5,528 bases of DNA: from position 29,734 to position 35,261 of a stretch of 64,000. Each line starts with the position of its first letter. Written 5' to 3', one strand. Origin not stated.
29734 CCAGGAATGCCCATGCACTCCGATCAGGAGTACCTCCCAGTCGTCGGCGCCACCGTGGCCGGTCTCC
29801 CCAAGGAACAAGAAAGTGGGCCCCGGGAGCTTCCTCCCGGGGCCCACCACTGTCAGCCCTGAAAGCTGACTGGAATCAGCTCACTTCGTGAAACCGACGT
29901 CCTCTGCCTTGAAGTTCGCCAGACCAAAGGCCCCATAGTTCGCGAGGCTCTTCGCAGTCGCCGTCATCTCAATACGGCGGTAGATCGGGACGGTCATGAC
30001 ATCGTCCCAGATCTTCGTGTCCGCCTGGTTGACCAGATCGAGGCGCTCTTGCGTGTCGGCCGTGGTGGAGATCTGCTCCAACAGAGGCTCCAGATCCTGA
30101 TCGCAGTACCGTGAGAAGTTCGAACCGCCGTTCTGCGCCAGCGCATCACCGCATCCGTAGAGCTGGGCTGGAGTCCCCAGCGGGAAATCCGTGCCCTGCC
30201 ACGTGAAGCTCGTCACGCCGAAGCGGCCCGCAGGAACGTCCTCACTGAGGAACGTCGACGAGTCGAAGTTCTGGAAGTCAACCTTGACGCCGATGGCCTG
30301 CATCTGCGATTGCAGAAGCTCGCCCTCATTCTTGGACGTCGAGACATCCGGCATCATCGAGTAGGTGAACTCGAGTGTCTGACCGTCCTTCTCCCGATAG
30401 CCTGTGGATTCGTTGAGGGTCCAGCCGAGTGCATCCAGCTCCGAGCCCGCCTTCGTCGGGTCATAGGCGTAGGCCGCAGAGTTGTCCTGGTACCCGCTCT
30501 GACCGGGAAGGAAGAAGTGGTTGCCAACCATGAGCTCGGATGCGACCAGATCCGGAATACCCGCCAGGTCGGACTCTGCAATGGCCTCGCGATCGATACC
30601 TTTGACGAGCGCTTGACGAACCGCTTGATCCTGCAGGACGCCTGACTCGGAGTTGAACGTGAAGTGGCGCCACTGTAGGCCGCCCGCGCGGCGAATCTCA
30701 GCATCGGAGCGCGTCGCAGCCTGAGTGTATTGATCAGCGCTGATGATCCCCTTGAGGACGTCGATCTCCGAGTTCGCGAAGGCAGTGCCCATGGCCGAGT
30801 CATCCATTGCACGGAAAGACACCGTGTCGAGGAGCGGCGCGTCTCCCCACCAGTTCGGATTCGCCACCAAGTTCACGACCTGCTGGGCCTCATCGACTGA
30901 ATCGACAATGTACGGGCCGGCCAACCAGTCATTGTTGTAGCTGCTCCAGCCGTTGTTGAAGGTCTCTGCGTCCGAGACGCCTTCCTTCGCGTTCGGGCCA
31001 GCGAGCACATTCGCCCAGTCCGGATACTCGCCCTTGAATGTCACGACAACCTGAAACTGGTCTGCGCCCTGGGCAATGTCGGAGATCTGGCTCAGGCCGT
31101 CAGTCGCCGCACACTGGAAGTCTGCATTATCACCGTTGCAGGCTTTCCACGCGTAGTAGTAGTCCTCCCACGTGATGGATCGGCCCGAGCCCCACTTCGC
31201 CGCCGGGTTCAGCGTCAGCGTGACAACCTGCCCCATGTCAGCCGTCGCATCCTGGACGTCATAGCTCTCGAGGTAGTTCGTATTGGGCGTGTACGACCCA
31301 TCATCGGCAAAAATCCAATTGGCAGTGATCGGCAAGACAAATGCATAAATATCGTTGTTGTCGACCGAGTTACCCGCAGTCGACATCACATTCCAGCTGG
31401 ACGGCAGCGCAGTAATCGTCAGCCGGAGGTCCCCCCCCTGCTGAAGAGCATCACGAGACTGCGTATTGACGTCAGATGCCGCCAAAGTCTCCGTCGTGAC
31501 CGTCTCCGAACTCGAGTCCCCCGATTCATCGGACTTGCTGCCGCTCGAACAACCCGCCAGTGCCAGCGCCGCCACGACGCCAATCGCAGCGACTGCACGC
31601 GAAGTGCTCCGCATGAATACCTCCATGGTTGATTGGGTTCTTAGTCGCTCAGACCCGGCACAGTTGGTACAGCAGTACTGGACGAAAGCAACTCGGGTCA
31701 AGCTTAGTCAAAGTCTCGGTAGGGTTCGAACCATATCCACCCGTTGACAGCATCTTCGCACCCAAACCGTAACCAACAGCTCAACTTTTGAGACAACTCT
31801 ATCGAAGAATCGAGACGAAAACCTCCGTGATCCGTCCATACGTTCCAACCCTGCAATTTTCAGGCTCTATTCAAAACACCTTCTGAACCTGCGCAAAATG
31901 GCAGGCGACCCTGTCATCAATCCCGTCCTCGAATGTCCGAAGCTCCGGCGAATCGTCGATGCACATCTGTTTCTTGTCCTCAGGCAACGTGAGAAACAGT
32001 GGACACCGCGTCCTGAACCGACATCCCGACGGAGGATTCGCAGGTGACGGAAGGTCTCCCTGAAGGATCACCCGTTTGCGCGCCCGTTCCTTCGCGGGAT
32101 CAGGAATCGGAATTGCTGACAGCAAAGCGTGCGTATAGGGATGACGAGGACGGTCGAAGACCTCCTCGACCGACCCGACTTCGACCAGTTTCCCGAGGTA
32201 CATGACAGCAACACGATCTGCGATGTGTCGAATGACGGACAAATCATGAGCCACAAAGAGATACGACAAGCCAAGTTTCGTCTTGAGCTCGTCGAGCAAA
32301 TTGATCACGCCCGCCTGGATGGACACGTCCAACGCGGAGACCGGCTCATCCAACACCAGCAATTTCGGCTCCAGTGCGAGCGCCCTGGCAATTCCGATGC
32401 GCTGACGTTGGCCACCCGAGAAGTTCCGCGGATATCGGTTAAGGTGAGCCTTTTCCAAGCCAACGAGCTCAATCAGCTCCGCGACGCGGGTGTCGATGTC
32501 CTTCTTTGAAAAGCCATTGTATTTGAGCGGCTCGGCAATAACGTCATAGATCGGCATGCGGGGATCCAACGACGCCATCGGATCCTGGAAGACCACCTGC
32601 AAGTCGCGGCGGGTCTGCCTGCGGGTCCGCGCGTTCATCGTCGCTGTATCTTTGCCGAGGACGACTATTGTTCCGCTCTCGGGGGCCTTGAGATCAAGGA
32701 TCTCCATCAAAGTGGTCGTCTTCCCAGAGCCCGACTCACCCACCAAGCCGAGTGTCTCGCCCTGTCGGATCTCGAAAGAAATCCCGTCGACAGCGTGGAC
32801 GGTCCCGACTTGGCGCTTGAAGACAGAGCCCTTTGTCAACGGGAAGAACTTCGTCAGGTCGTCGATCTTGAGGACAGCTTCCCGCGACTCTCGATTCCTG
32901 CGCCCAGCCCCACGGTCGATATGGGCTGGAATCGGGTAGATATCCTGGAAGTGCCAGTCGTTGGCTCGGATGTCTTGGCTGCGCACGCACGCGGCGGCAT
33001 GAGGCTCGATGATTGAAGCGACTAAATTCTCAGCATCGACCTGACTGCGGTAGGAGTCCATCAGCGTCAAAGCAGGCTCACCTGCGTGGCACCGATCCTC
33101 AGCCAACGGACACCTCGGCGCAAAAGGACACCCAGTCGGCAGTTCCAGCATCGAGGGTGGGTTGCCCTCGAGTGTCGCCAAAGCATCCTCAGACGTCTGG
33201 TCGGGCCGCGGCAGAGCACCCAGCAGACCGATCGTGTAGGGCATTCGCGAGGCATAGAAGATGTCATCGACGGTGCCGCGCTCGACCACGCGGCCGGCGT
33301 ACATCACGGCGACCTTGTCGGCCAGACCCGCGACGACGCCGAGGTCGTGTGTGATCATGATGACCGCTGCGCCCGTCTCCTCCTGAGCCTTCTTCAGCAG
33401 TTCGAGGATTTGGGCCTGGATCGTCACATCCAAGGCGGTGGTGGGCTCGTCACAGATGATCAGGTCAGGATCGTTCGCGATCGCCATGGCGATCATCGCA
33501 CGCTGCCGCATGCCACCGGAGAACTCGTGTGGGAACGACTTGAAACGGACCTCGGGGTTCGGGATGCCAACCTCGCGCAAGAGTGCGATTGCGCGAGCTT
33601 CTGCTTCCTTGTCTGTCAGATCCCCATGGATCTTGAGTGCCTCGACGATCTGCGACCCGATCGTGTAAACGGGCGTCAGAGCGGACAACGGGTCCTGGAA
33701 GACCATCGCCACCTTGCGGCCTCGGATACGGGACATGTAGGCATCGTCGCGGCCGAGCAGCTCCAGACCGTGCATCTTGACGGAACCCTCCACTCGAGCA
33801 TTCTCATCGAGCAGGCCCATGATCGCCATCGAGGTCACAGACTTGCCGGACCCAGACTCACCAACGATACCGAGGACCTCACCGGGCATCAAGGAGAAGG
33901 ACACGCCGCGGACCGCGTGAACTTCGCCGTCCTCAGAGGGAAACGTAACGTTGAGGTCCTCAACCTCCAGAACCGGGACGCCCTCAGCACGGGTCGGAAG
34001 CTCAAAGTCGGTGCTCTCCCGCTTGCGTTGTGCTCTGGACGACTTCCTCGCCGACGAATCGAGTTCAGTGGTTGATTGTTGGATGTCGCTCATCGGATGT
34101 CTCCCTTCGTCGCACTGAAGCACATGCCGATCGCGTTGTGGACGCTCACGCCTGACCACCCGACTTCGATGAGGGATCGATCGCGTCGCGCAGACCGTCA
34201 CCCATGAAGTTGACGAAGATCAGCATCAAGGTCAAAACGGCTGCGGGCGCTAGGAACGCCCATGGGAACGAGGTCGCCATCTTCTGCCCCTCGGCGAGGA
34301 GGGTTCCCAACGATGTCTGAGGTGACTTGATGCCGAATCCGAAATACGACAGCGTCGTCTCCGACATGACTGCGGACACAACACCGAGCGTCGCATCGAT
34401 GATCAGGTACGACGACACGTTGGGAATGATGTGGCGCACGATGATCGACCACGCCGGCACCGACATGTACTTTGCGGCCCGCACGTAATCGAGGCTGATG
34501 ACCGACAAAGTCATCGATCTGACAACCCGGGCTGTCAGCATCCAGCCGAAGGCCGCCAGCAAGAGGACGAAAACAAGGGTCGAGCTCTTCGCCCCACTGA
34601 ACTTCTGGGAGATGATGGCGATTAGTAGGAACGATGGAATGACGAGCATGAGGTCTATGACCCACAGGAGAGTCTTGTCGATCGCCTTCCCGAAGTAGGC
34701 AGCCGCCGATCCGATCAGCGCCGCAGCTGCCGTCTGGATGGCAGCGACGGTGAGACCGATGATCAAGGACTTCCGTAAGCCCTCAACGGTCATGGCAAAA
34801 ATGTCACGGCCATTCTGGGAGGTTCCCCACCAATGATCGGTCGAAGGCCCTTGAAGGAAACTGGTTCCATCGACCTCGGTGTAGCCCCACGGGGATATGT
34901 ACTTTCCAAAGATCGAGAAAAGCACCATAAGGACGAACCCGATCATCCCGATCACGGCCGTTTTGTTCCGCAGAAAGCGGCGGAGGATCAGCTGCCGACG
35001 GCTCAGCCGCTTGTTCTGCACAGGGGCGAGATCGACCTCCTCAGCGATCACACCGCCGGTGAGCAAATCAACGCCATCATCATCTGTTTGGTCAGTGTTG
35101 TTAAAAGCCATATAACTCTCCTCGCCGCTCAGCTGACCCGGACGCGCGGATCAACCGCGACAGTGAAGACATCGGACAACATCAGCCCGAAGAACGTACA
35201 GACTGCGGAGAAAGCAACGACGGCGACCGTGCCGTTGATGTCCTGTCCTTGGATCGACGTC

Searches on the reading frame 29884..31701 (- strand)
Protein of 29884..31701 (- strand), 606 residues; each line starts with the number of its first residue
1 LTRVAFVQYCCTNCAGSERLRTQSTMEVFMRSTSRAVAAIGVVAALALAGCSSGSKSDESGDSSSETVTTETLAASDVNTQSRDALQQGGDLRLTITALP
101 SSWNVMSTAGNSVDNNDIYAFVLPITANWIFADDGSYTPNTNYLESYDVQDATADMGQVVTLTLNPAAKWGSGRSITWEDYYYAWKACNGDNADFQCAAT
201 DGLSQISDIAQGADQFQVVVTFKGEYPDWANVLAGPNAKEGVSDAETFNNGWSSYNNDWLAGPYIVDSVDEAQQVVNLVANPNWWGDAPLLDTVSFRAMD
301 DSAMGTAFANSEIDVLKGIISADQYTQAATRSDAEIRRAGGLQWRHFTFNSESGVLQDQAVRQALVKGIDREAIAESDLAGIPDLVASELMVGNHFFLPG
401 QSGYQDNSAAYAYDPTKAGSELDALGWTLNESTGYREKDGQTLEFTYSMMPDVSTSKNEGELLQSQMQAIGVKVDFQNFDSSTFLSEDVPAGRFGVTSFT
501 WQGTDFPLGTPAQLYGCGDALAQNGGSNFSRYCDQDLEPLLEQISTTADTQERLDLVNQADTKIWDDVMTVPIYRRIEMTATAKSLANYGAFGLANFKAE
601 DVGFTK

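Call 55: search_protein_families(library=pfam, proteins=[window:29884-31701:-], max_evalue=0.00001)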
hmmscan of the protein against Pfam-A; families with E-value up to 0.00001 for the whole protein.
window:29884-31701:- (606 aa): 1 family
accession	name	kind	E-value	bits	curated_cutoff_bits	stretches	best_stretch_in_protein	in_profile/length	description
PF00496.27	SBP_bac_5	-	1.2e-52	179.7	32.4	1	154-507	13-352/368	Bacterial extracellular solute-binding proteins, family 5 Middle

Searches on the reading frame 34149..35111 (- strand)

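Call 55: search_protein_families(library=pfam, proteins=[window:34149-35111:-], max_evalue=0.00001)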
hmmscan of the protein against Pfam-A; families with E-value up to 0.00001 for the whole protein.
window:34149-35111:- (321 aa): 2 families
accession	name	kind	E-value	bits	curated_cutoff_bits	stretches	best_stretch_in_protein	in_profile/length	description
PF00528.27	BPD_transp_1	-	2.1e-25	90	26.4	1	132-314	3-181/184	Binding-protein-dependent transport system inner membrane component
PF12911.12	OppC_N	-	1.1e-13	51.2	23.9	1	38-89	2-53/53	N-terminal TM domain of oligopeptide transport permease C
